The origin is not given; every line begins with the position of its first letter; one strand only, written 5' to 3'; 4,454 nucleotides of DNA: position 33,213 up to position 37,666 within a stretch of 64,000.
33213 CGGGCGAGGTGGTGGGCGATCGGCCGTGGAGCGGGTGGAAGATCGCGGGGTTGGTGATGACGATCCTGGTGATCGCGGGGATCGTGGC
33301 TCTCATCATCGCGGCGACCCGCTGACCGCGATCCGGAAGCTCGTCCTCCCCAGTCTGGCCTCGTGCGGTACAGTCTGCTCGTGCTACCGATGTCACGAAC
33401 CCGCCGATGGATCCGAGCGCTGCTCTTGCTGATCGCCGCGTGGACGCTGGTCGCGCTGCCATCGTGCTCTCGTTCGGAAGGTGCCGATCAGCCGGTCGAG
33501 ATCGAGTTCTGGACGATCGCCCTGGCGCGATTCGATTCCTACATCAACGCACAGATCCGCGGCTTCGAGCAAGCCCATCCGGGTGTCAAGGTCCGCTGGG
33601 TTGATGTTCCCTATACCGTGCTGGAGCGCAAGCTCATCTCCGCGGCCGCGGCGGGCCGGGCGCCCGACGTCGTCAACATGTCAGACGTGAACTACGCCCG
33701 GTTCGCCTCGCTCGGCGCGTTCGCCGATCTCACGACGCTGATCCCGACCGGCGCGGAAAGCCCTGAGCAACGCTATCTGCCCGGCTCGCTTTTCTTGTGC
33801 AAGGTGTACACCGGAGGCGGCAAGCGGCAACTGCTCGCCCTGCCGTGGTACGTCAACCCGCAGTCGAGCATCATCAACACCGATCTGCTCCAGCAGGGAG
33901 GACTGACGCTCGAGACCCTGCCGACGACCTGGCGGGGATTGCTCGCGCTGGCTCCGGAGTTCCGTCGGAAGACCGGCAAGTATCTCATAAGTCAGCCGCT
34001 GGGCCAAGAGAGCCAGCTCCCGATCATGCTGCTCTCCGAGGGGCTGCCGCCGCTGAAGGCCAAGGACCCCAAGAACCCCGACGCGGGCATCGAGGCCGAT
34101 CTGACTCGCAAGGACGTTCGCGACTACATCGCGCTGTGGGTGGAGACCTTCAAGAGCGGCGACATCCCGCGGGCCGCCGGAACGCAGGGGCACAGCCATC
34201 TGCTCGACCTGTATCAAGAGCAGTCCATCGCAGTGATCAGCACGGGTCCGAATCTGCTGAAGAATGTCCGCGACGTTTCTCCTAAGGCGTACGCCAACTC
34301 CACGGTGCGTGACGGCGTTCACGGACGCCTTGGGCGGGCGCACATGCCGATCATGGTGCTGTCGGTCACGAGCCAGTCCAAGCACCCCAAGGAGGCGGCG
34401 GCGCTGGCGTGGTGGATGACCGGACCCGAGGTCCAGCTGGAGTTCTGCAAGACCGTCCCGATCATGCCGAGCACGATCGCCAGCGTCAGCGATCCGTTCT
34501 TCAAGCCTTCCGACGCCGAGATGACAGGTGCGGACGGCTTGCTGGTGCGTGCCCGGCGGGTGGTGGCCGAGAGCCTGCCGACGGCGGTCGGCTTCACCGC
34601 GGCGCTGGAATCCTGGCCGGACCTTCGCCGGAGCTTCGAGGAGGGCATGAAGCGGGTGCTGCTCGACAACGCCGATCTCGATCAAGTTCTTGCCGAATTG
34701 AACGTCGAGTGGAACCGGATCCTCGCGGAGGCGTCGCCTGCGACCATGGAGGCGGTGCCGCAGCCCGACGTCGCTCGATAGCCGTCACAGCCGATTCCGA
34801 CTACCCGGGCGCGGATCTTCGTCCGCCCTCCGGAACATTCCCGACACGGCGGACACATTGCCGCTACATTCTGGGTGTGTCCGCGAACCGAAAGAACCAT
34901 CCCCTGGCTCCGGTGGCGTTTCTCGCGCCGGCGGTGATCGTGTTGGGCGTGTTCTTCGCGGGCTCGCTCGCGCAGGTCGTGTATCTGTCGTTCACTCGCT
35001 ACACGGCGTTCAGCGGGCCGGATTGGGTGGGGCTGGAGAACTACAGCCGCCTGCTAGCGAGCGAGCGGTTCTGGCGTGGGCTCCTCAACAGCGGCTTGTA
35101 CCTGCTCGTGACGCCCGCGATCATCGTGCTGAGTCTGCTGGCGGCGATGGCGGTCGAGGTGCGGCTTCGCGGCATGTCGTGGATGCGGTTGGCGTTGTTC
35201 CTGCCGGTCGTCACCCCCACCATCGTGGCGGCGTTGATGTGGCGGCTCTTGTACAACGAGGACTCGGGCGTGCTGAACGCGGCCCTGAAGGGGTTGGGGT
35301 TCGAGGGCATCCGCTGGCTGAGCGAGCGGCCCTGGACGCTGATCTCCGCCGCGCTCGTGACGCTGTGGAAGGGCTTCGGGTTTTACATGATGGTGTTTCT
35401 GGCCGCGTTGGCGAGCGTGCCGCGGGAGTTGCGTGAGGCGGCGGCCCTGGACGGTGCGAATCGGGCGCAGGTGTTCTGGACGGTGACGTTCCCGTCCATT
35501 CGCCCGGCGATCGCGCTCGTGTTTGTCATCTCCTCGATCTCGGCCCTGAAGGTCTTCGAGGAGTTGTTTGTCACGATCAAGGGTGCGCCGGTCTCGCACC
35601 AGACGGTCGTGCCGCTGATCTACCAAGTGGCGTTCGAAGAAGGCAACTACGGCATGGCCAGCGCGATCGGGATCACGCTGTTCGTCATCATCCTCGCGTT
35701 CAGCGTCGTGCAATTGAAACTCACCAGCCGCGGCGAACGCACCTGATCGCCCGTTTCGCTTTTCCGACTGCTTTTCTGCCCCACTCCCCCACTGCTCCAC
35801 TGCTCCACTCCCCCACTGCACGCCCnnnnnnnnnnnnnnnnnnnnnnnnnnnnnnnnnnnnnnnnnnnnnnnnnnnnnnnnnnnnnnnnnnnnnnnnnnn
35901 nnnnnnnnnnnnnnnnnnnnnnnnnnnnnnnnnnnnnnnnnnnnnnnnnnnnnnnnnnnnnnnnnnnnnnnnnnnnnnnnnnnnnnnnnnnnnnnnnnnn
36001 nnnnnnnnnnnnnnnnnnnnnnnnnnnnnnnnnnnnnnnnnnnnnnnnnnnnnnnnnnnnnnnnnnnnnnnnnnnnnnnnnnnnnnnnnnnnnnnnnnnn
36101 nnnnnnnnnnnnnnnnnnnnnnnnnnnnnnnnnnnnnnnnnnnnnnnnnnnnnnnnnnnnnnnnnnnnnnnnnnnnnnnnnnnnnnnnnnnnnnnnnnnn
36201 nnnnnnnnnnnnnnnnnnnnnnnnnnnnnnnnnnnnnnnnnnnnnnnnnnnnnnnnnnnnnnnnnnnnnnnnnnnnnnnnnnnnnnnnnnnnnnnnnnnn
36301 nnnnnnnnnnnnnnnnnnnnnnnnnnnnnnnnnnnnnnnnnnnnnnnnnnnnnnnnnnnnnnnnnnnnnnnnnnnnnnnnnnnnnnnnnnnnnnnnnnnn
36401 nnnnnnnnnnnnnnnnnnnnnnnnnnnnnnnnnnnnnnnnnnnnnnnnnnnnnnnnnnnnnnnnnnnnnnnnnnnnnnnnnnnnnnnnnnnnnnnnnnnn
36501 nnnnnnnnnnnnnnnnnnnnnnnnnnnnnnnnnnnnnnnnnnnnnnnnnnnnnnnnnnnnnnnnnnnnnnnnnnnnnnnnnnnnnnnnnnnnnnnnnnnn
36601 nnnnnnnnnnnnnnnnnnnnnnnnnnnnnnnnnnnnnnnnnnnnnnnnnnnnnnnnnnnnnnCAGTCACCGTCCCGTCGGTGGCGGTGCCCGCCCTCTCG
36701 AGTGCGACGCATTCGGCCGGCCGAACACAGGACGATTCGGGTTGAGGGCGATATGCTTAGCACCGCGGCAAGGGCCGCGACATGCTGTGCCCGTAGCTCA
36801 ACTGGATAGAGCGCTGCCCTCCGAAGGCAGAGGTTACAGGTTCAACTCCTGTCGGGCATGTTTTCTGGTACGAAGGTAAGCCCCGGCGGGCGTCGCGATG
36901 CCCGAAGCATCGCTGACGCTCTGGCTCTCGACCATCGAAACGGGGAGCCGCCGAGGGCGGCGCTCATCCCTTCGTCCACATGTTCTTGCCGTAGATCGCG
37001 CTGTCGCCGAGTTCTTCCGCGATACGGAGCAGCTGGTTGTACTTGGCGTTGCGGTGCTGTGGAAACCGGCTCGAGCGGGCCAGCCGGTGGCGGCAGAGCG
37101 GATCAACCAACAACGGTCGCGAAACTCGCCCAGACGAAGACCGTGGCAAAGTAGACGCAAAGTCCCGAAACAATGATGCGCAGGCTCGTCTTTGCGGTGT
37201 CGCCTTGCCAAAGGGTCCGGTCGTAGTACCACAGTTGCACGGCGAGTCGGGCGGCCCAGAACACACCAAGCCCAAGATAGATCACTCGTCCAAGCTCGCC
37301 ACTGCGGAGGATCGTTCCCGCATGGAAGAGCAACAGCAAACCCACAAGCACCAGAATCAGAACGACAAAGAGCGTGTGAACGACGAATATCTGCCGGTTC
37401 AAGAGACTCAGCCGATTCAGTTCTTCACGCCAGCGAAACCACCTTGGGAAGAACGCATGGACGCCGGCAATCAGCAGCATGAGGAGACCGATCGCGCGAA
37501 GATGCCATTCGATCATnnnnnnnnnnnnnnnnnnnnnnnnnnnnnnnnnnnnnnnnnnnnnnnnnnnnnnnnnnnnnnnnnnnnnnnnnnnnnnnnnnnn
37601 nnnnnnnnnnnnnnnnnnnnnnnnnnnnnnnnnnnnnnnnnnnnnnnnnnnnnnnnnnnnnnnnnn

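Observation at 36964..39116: Low-GC three-gene cassette inserted between eno and a decayed duplicate of the eno 3' end, next to tRNA-Arg(CCG)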

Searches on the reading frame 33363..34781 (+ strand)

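Call 88: search_protein_families(library=pfam, proteins=[window:33363-34781:+], max_evalue=0.001)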
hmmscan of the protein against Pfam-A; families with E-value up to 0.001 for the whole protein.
window:33363-34781:+ (472 aa): 2 families
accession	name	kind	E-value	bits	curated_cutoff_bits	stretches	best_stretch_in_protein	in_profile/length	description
PF01547.30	SBP_bac_1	-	5.4e-27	96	26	1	57-358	10-306/307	Bacterial extracellular solute-binding protein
PF13416.11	SBP_bac_8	-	4.1e-24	86.3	27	1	65-381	3-272/279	Bacterial extracellular solute-binding protein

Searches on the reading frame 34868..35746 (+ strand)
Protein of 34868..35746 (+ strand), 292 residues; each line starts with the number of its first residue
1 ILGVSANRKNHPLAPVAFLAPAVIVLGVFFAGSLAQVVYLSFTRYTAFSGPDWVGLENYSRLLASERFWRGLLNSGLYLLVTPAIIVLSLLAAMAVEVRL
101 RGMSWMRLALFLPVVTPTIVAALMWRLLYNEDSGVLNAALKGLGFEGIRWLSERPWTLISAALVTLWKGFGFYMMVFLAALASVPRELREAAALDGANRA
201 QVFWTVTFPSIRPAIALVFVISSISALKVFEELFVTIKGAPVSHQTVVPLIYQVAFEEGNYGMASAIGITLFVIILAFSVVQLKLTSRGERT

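Call 88: search_protein_families(library=pfam, proteins=[window:34868-35746:+], max_evalue=0.001)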
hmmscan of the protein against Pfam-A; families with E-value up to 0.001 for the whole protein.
window:34868-35746:+ (292 aa): 1 family
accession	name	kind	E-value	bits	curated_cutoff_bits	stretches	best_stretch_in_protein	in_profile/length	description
PF00528.27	BPD_transp_1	-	2.2e-15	57.3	26.4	1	86-282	2-175/184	Binding-protein-dependent transport system inner membrane component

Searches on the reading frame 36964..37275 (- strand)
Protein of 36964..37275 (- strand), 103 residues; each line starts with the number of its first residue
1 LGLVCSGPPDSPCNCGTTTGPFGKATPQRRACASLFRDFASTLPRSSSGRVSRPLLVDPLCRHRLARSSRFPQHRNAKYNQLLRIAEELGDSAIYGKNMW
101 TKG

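Call 5: search_protein_families(library=pfam, proteins=[window:36964-37275:-], max_evalue=0.1)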
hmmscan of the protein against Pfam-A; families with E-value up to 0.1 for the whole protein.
window:36964-37275:- (103 aa): 1 family
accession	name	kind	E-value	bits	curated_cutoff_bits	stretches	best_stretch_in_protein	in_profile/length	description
PF00113.28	Enolase_C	-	9.5e-05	22.2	21.5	1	74-96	266-288/296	Enolase, C-terminal TIM barrel domain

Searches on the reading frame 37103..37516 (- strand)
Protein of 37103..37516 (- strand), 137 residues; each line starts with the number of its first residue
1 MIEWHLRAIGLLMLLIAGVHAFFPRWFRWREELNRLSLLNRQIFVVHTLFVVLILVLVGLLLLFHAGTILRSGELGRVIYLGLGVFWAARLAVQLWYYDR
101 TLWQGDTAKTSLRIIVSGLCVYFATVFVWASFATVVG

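Call 5: search_protein_families(library=pfam, proteins=[window:37103-37516:-], max_evalue=0.1)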
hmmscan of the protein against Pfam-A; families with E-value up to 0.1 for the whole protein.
window:37103-37516:- (137 aa): 0 families

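Call 46: search_protein_families(library=ncbifam, proteins=[window:37103-37516:-], max_evalue=0.1)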
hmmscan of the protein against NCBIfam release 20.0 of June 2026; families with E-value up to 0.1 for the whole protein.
window:37103-37516:- (137 aa): 0 families

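Call 62: search_protein_families(library=padloc, proteins=[window:37103-37516:-], max_evalue=0.01)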
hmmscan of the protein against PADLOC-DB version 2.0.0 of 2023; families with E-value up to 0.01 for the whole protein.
window:37103-37516:- (137 aa): 0 families
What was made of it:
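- Tried and rejected: No PADLOC defence family (call 62).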
